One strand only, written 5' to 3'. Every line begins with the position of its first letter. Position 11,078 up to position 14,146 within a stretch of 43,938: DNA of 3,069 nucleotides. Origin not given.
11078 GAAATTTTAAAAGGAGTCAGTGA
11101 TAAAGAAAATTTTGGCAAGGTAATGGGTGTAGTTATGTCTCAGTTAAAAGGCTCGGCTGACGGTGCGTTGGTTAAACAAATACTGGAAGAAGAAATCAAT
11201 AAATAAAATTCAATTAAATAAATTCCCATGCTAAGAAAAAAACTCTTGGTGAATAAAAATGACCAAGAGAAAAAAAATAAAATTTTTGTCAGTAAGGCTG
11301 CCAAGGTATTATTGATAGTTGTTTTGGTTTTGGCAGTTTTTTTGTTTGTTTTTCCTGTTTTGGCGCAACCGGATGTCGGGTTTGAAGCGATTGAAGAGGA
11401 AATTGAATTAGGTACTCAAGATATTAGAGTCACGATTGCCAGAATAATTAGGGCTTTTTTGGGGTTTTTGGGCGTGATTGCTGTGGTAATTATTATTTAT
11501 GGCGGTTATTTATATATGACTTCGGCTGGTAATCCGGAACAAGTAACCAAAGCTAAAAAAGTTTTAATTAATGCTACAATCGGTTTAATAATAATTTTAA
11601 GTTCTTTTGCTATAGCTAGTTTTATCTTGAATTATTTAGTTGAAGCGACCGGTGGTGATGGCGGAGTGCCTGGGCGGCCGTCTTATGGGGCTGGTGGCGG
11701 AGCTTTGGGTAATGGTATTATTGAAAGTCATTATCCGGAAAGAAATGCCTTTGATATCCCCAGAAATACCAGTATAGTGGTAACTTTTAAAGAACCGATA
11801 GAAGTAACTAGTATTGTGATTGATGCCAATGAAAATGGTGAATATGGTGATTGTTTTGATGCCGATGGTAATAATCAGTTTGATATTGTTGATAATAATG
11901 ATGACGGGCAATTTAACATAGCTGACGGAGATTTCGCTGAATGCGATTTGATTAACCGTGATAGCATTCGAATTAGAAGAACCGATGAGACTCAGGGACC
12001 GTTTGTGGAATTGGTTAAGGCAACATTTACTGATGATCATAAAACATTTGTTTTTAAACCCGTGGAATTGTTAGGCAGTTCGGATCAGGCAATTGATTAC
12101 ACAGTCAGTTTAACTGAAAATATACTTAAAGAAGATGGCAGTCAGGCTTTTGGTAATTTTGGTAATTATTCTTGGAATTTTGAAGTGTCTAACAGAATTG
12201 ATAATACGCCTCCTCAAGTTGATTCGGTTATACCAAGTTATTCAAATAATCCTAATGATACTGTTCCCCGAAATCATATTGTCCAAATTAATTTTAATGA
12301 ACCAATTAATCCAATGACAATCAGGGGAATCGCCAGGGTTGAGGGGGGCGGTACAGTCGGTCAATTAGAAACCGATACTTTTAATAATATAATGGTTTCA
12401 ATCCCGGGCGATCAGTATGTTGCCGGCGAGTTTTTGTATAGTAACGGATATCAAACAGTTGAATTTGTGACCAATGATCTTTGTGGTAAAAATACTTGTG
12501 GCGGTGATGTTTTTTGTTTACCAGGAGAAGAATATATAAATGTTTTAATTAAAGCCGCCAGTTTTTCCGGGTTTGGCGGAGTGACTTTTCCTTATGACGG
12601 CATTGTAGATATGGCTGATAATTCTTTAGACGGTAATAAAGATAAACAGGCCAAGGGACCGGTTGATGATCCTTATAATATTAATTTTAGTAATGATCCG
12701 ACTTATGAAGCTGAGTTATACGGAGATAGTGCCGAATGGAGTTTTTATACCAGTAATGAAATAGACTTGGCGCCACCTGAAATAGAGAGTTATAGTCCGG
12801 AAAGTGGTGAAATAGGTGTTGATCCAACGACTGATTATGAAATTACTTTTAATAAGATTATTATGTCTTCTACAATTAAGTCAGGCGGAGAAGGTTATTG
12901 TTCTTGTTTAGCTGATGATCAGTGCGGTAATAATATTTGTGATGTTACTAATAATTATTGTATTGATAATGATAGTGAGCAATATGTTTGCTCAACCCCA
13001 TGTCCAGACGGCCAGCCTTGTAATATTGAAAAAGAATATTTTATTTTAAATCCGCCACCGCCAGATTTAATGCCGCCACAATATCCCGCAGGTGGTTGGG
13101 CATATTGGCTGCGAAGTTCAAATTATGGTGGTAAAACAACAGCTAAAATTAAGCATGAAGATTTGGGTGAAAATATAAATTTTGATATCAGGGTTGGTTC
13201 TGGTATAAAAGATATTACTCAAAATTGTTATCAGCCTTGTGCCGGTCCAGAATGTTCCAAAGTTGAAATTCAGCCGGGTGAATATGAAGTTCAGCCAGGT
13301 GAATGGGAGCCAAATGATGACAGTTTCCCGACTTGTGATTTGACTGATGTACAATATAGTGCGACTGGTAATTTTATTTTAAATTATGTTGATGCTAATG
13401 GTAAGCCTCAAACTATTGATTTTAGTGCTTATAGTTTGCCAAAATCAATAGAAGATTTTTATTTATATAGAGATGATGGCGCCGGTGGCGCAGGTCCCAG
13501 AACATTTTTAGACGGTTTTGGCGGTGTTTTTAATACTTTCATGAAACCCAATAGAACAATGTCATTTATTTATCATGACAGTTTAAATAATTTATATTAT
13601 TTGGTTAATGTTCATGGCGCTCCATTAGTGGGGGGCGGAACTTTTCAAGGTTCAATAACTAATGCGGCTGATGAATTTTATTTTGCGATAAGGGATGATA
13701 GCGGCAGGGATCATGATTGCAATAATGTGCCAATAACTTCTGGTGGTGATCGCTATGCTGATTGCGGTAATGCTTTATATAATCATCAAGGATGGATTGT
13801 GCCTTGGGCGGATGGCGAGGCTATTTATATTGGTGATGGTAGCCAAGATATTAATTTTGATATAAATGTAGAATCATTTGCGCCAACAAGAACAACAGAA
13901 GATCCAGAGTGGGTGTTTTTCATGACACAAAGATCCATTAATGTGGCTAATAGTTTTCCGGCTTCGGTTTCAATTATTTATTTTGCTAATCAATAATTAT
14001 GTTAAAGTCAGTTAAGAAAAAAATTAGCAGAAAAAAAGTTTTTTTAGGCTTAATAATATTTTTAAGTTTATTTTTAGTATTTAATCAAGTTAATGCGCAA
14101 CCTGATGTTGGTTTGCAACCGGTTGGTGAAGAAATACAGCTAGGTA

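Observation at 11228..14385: VirB2/TrbC-pilin-like two-helix module duplicated and fused to giant adhesin-like ectodomains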

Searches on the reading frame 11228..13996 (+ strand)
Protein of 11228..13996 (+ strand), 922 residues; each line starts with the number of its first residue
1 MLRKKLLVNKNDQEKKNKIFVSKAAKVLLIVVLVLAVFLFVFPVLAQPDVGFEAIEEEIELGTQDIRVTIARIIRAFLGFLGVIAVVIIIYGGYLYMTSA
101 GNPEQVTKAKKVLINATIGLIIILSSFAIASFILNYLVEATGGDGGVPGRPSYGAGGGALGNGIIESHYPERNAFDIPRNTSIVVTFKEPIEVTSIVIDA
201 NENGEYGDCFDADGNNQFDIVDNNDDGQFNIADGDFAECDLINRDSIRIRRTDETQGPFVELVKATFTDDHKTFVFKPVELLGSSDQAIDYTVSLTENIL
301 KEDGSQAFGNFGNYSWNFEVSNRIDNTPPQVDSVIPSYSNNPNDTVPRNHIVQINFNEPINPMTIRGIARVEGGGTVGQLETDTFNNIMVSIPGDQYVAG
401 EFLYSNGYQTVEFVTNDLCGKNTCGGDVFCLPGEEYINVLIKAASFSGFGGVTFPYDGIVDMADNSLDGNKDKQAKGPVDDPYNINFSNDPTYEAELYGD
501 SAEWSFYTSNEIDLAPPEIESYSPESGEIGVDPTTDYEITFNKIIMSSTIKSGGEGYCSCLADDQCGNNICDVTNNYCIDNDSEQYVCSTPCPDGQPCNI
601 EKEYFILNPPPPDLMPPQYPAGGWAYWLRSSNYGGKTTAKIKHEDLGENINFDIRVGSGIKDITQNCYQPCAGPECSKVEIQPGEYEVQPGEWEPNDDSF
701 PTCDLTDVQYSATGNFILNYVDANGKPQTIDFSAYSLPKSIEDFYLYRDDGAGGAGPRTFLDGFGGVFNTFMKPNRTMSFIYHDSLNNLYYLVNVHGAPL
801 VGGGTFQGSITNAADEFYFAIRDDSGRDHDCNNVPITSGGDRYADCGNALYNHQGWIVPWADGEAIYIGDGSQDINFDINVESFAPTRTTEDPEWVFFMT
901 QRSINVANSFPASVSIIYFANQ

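Call 10: search_protein_families(library=pfam, proteins=[window:11228-13993:+], max_evalue=1)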
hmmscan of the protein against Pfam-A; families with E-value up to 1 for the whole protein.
window:11228-13993:+ (922 aa): 4 families
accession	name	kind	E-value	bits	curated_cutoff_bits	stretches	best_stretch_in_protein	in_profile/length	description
PF13205.12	Big_5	-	4.8e-15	56.6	23.6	3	325-371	1-44/105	Bacterial Ig-like domain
PF18895.5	T4SS_pilin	-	1.2e-09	38.5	26.6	1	64-133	3-71/71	Type IV secretion system pilin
PF04956.18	TrbC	-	0.0024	18.5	27.9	1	22-133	6-98/98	TrbC/VIRB2 pilin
PF03631.20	Virul_fac_BrkB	-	0.072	13.2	33.7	1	15-135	105-216/259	Virulence factor BrkB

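Call 11: search_protein_families(library=ncbifam, proteins=[window:11228-13993:+], max_evalue=1)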
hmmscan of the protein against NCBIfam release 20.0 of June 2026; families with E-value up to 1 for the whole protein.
window:11228-13993:+ (922 aa): 2 families
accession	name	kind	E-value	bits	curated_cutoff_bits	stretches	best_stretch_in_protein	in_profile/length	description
NF045849.1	ICE_MMCAP2_0565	equivalog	9.1e-12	44.5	40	1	65-136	8-79/80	Mbov_0395 family pilin-like conjugal transfer protein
NF040945.1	CCC_membrane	equivalog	0.39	11.1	65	1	18-61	50-93/99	CCC motif membrane protein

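Call 22: find_encoding_contigs(protein=window:11228-13996:+, flank=10000, max_places=6)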
Protein window:11228-13996:+ (922 aa): no gene with exactly this product is on record in the collection.

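Call 70: find_homologous_proteins(query=window:11678-13993:+, max_evalue=0.00001)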
Query window:11678-13993:+ (772 aa): 433 proteins with E <= 0.00001 among 8000 candidates; the best 120 are listed.
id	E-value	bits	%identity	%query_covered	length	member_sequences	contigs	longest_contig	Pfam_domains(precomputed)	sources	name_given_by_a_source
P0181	0.0e+0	1665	91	98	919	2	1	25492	PF13205.13,PF18895.6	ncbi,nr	ncbi:MAG: hypothetical protein GF365_00110 [Candidatus Buchananbacteria bacterium]|nr:hypothetical p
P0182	0.0e+0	1561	85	100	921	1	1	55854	PF13205.13,PF18895.6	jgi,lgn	jgi:hypothetical protein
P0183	0.0e+0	1513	82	100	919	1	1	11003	PF13205.13,PF18895.6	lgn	-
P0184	1.5e-271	921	58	100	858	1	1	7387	PF13205.13,PF18895.6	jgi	-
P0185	1.1e-257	875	56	98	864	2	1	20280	PF13205.13,PF18895.6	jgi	jgi:multidrug transporter EmrE-like cation transporter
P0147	3.7e-255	867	53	100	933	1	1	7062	PF13205.13,PF18895.6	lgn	-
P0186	7.7e-238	810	50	100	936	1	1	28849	PF13205.13,PF18895.6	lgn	-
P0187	1.5e-199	683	56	72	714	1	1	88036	PF13205.13,PF18895.6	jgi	jgi:phage shock protein PspC (stress-responsive transcriptional regulator)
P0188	1.1e-171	591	41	96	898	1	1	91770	PF13205.13,PF18895.6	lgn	-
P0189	1.7e-169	584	51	72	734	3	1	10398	PF13205.13,PF18895.6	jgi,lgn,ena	-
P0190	2.6e-169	583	52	70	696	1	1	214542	PF13205.13,PF18895.6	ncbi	-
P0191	1.5e-166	574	51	70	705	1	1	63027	PF13205.13,PF18895.6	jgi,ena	-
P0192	2.3e-158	547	52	72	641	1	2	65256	PF13205.13,PF18895.6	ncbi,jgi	-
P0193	7.8e-150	519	50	72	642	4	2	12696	PF13205.13,PF18895.6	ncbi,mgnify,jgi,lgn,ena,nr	ncbi:MAG TPA: hypothetical protein ENN28_02395 [Candidatus Uhrbacteria bacterium]|mgnify:CR=1 FL=1|n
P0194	3.0e-148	513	47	71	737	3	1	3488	PF13205.13,PF18895.6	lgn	-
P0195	1.5e-147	511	48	70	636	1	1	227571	PF13205.13,PF18895.6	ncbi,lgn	-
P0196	6.7e-141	489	48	72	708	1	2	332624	PF13205.13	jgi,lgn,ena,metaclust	metaclust:\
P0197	1.9e-140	488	46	71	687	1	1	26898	PF13205.13,PF18895.6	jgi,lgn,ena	-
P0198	2.1e-138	481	39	98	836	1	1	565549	PF13205.13,PF18895.6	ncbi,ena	-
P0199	7.2e-138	479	46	70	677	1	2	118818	PF13205.13,PF18895.6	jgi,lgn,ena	jgi:uncharacterized membrane protein YwzB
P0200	5.9e-137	476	46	70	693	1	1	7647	PF13205.13,PF18895.6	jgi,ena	-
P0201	9.4e-135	469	39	97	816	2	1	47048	PF13205.13,PF18895.6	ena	-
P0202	1.4e-132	462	45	72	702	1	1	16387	PF13205.13,PF18895.6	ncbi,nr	ncbi:MAG: Ig-like domain-containing protein [Candidatus Parcubacteria bacterium]|nr:Ig-like domain-c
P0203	2.6e-132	461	40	86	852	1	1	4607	PF13205.13,PF18895.6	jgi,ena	-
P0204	1.2e-128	449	44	71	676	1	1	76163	PF13205.13,PF18895.6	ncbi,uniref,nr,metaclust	ncbi:MAG: hypothetical protein A2Y82_02990 [Candidatus Buchananbacteria bacterium RBG_13_36_9]|unire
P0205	1.3e-128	449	44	71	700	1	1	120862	PF13205.13,PF18895.6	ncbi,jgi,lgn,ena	ncbi:MAG: Ig-like domain-containing protein [Patescibacteria group bacterium]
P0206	6.0e-126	440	40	82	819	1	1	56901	PF13205.13,PF18895.6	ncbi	ncbi:Ig-like domain-containing protein [Patescibacteria group bacterium]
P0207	6.2e-126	440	37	98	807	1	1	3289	PF13205.13,PF18895.6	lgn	-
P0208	9.3e-124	432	42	70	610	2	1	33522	PF13205.13,PF18895.6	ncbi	-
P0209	9.9e-123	429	42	70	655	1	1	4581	PF13205.13,PF18895.6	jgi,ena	-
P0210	9.7e-118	413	44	70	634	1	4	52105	PF13205.13,PF18895.6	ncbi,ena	-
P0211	3.4e-115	404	43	70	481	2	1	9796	PF13205.13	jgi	jgi:hypothetical protein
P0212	1.1e-112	396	43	70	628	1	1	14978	PF13205.13,PF18895.6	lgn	-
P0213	6.5e-112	393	44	70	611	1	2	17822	PF13205.13,PF18895.6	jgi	jgi:hypothetical protein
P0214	6.7e-112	393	49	51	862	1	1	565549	PF13205.13,PF13385.14,PF18895.6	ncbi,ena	-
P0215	4.5e-110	387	42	70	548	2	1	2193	PF13205.13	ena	-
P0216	3.9e-109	384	41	70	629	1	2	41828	PF13205.13,PF18895.6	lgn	-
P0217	8.7e-109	383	40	70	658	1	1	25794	PF13205.13,PF18895.6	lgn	-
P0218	6.1e-108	380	39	72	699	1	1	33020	PF13205.13,PF18895.6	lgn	-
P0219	4.6e-104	367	44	53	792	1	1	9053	PF13205.13,PF13385.14,PF18895.6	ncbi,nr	ncbi:MAG: Ig-like domain-containing protein, partial [Candidatus Parcubacteria bacterium]|nr:Ig-like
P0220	6.2e-104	367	41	70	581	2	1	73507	PF13205.13,PF18895.6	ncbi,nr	ncbi:MAG: Ig-like domain-containing protein [Patescibacteria group bacterium]|nr:Ig-like domain-cont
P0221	1.2e-94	336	37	78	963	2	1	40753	PF13205.13,PF18895.6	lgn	-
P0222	1.9e-87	312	43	50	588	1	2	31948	PF13205.13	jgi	-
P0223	1.6e-86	309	43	50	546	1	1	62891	PF13205.13,PF18895.6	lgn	-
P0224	1.5e-85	306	41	49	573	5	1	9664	PF13205.13,PF18895.6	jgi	-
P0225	1.3e-84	303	41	49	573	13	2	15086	PF13205.13,PF18895.6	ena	-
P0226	3.5e-84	302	37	68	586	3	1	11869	PF13205.13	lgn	-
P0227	3.0e-83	299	42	50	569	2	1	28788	PF13205.13,PF18895.6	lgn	-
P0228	5.3e-83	298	42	52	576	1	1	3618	PF13205.13,PF18895.6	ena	-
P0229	6.1e-83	297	41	49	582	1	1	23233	PF13205.13,PF18895.6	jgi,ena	-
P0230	7.4e-83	297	41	53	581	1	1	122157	PF13205.13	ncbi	-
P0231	7.9e-83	297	41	51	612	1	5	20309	PF13205.13,PF18895.6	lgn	-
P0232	1.2e-82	297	36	66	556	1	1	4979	PF13205.13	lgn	-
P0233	1.9e-82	296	38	67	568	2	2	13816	PF13205.13,PF18895.6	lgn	-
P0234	2.7e-82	295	42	50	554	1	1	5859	PF13205.13,PF18895.6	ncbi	-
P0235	3.1e-82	295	40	51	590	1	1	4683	PF13205.13,PF18895.6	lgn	-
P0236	6.3e-82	294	42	51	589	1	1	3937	PF13205.13,PF18895.6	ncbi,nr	ncbi:hypothetical protein HGA64_04290 [Candidatus Falkowbacteria bacterium]|nr:hypothetical protein 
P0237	9.1e-82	294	44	51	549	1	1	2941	PF13205.13,PF18895.6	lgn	-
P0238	1.1e-81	293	41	51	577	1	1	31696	PF13205.13,PF18895.6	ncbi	-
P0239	2.4e-81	292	41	50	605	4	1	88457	PF13205.13,PF18895.6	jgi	-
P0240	3.8e-81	292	40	50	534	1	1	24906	PF13205.13,PF18895.6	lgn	-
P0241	4.2e-81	291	41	51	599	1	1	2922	PF13205.13,PF18895.6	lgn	-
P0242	2.5e-80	289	43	51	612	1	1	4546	PF13205.13,PF18895.6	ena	-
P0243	4.6e-80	288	39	52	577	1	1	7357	PF13205.13,PF18895.6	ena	-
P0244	5.5e-80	288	42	51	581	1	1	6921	PF13205.13,PF18895.6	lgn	-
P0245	8.1e-80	287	35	66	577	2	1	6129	PF13205.13,PF18895.6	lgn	-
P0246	1.3e-79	287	41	51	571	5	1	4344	PF13205.13,PF18895.6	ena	-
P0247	2.0e-79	286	36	67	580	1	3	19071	PF13205.13,PF18895.6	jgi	-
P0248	3.2e-79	285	37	68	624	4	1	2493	PF13205.13,PF18895.6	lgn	-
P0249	5.1e-79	285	38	67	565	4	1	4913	PF13205.13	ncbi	ncbi:hypothetical protein COV49_01010, partial [Candidatus Falkowbacteria bacterium CG11_big_fil_rev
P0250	8.8e-79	284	43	51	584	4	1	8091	PF13205.13,PF18895.6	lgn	-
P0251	1.5e-78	283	42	50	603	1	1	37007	PF13205.13,PF18895.6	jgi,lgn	jgi:hypothetical protein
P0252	1.6e-78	283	39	50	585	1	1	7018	PF13205.13,PF18895.6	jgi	-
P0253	1.9e-78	283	45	50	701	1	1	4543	PF13205.13,PF18895.6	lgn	-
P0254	4.0e-78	282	38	67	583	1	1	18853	PF13205.13,PF18895.6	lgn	-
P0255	1.0e-77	280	40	51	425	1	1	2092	PF13205.13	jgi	jgi:hypothetical protein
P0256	5.1e-77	278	44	52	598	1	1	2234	PF13205.13,PF18895.6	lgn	-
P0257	1.2e-76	277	41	51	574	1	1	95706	PF13205.13,PF18895.6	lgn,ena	-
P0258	2.0e-76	276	45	50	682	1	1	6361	PF13205.13,PF18895.6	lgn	-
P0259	2.3e-76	276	44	52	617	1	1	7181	PF13205.13,PF18895.6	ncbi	-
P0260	3.7e-76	275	41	49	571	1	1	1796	PF13205.13,PF18895.6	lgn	-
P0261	3.8e-76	275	42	52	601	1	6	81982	PF13205.13,PF18895.6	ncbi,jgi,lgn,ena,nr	ncbi:hypothetical protein KKC83_02775 [Patescibacteria group bacterium]|nr:hypothetical protein [Can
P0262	4.1e-76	275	42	52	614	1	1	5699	PF13205.13,PF18895.6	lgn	-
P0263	7.1e-76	274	44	51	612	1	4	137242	PF13205.13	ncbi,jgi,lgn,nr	ncbi:MAG: hypothetical protein PF572_02470 [Patescibacteria group bacterium]|jgi:hypothetical protei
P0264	7.5e-76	274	41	51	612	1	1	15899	PF13205.13,PF18895.6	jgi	-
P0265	1.4e-75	273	35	68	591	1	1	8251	PF13205.13,PF18895.6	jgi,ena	-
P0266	1.6e-75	273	44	52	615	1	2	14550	PF13205.13,PF18895.6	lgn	-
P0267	3.0e-75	272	40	55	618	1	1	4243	PF13205.13,PF18895.6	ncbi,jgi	jgi:uncharacterized SAM-binding protein YcdF (DUF218 family)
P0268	3.8e-75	272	40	67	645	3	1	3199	PF13205.13,PF18895.6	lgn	-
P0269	5.3e-75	271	39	49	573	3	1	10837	PF13205.13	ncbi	-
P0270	6.0e-75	271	42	50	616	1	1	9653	PF13205.13,PF18895.6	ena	-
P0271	1.2e-74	270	38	57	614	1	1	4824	PF13205.13,PF18895.6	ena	-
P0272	5.1e-74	268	38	67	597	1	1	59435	PF13205.13,PF18895.6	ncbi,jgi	jgi:hypothetical protein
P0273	1.1e-73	267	42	50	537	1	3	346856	PF13205.13,PF18895.6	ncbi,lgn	-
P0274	7.9e-73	264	41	52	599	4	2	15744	PF13205.13,PF18895.6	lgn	-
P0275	2.4e-72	262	35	68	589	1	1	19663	PF13205.13,PF18895.6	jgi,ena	-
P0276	2.1e-71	259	41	51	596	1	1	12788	PF13205.13,PF18895.6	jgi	-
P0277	2.3e-71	259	37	68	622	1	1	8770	PF13205.13,PF18895.6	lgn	-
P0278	2.6e-71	259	34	67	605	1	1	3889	PF13205.13,PF18895.6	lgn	-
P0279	3.0e-71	259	38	52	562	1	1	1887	PF13205.13,PF18895.6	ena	-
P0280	1.8e-70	256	41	52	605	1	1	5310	PF13205.13,PF18895.6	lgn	-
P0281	2.0e-70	256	41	52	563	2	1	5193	PF13205.13,PF18895.6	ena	-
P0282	6.6e-70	254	40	51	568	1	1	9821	PF13205.13,PF18895.6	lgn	-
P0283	7.5e-70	254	34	68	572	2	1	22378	PF13205.13,PF18895.6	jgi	-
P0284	1.1e-69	254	43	51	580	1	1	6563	PF13205.13,PF18895.6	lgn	-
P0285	2.1e-69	253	39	50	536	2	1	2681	PF13205.13,PF18895.6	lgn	-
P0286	5.6e-69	251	37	68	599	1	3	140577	PF13205.13,PF18895.6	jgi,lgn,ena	-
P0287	6.1e-69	251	41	51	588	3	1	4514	PF13205.13,PF18895.6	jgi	jgi:hypothetical protein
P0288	8.8e-69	251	39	51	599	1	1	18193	PF13205.13,PF18895.6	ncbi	-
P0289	1.7e-68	250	33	67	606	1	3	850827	PF13205.13,PF18895.6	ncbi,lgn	-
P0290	2.5e-68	249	32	66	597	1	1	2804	PF13205.13,PF18895.6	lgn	-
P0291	3.9e-68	249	38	51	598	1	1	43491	PF13205.13,PF18895.6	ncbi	-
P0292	6.1e-68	248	34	67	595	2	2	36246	PF13205.13,PF18895.6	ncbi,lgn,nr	ncbi:hypothetical protein KJ969_01605 [Patescibacteria group bacterium]|nr:hypothetical protein [Pat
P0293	7.3e-68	248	33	67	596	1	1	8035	PF13205.13,PF18895.6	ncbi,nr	ncbi:Ig-like domain-containing protein [Candidatus Uhrbacteria bacterium]|nr:Ig-like domain-containi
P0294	9.2e-68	247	39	52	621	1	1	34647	PF13205.13,PF18895.6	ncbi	-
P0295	2.0e-67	246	38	52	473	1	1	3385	PF13205.13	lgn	-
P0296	2.1e-67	246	41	51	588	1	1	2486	PF13205.13,PF18895.6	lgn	-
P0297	5.0e-67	245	39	51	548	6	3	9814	PF13205.13,PF18895.6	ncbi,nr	ncbi:MAG: Ig-like domain-containing protein [Patescibacteria group bacterium]|nr:Ig-like domain-cont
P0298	1.7e-66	243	34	68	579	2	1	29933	PF13205.13,PF18895.6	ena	-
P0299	9.3e-66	241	40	51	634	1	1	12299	PF13205.13,PF18895.6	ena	-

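Call 73: find_encoding_contigs(protein=P0182, flank=10000, max_places=2)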
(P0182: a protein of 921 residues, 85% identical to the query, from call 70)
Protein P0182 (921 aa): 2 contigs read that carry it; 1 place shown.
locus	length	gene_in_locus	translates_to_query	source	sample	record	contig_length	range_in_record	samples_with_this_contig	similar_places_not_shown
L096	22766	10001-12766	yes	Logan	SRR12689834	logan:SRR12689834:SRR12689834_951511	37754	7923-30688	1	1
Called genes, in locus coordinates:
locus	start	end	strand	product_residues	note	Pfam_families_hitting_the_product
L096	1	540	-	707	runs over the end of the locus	PF01751:Toprim, PF01131:Topoisom_bac, PF01396:Zn_ribbon_Top1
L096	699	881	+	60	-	-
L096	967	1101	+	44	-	-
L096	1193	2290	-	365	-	PF02481:DNA_processg_A, PF17782:WHD_DprA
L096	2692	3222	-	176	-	PF01195:Pept_tRNA_hydro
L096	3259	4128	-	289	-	PF00781:DAGK_cat, PF19279:YegS_C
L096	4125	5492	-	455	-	PF01926:MMR_HSR1, PF02421:FeoB_N, PF04548:AIG1 (weak), PF00009:GTP_EFTU, PF01926:MMR_HSR1, PF02421:FeoB_N, PF00009:GTP_EFTU, PF14714:KH_dom-like, +8 more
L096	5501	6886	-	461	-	PF03816:LytR_cpsA_psr, PF13399:LytR_C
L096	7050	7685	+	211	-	PF10502:Peptidase_S26, PF00717:Peptidase_S24 (weak)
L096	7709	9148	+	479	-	PF13393:tRNA-synt_His, PF00587:tRNA-synt_2b, PF03129:HGTP_anticodon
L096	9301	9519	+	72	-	-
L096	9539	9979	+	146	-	PF09424:YqeY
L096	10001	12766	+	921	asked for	PF18895:T4SS_pilin, PF13205:Big_5 (faint)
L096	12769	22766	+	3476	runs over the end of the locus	PF18895:T4SS_pilin, PF01833:TIG (faint), PF13205:Big_5 (faint), PF13385:Laminin_G_3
